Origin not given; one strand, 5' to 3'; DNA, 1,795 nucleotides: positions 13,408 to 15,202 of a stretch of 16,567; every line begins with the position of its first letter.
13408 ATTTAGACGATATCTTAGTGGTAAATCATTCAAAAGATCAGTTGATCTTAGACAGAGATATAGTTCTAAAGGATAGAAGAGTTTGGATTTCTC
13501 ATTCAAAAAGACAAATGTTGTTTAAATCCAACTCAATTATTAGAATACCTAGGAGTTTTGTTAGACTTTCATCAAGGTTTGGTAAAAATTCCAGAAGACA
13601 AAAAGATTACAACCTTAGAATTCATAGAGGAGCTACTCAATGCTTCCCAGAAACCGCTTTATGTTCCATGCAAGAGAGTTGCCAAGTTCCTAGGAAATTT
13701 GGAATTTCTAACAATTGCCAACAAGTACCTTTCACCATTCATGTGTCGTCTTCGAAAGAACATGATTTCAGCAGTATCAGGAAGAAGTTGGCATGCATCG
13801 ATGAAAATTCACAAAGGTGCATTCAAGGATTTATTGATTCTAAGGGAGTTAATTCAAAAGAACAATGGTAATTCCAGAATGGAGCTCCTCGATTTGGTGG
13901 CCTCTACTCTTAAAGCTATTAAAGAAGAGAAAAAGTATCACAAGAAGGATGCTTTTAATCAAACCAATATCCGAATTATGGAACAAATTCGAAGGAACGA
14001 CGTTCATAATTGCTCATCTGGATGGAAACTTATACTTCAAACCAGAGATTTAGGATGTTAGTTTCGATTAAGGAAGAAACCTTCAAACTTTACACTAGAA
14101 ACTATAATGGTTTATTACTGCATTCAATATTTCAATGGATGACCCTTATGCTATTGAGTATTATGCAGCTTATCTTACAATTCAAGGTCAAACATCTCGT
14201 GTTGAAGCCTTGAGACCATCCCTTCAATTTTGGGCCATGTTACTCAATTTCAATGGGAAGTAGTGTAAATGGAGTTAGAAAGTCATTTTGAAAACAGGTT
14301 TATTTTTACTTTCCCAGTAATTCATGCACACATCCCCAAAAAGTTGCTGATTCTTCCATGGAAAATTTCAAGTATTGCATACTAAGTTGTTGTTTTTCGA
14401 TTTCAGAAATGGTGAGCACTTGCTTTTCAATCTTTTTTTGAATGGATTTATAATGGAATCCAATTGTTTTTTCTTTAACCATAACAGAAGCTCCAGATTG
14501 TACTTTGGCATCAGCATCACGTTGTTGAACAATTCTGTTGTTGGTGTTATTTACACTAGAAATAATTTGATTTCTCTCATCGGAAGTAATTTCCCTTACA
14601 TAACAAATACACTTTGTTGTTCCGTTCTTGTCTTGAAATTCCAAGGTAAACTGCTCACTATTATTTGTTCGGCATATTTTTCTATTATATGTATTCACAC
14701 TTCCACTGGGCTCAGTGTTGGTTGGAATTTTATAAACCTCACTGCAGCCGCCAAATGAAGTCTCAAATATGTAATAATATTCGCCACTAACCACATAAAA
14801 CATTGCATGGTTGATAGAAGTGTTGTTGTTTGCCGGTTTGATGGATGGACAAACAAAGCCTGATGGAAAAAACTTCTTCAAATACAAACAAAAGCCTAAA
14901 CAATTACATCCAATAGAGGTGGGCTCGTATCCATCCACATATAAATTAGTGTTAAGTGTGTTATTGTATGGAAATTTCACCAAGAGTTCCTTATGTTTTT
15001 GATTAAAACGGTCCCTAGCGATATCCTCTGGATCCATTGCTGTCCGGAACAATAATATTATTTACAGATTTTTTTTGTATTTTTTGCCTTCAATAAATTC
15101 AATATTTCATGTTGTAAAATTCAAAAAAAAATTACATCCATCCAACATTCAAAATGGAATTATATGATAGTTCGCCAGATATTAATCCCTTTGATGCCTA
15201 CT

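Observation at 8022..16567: Recently duplicated gene pair of an unrecognised family with a conserved promoter and a fast-evolving N-terminus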

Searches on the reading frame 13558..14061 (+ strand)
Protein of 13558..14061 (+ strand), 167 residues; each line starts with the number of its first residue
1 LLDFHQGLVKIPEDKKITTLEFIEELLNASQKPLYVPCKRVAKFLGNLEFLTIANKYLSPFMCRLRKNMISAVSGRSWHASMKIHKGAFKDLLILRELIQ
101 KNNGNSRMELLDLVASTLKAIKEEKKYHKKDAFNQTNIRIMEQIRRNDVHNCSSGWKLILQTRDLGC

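Call 8: search_protein_families(library=pfam, max_evalue=0.1, proteins=[window:13558-14061:+])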
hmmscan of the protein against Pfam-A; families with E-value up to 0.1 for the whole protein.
window:13558-14061:+ (167 aa): 1 family
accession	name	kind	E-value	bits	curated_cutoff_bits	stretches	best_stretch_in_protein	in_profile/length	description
PF09324.15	Sec7-like_HDS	-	0.035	14.4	23.5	0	133-162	33-62/84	Mon2/Sec7/BIG1-like, HDS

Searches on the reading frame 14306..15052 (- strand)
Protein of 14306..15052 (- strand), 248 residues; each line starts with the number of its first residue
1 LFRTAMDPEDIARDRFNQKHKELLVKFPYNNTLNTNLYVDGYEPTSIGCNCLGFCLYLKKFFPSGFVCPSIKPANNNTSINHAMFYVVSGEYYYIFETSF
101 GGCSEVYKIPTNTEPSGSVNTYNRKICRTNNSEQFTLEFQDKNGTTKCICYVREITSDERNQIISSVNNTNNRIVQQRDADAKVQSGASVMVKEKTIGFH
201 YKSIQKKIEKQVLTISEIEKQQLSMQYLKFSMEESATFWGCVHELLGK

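Call 8: search_protein_families(library=pfam, max_evalue=0.1, proteins=[window:14306-15052:-])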
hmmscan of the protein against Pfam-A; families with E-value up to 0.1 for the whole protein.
window:14306-15052:- (248 aa): 4 families
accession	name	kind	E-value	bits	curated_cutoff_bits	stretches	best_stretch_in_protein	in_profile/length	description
PF09451.16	ATG27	-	0.0008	19.8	27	1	107-215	39-140/261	Autophagy-related protein 27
PF00797.23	Acetyltransf_2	-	0.025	14.8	22.8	1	76-154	82-157/240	N-acetyltransferase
PF22397.2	NADAR-DarT1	-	0.042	13.7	27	1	167-232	8-74/212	DarT1-associated NADAR antitoxin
PF18938.6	aRib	-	0.05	13.9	27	0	154-193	17-53/71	Atypical Rib domain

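Call 37: find_homologous_proteins(query=window:14309-15052:-)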
Query window:14309-15052:- (248 aa): 1 proteins with E <= 0.001 among 154 candidates.
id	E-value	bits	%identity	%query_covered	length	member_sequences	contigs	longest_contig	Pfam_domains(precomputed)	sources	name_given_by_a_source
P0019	3.7e-162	555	100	98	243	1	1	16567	-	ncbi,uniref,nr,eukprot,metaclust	ncbi:predicted protein [Naegleria gruberi]|uniref:Predicted protein n=1 Tax=Naegleria gruberi TaxID=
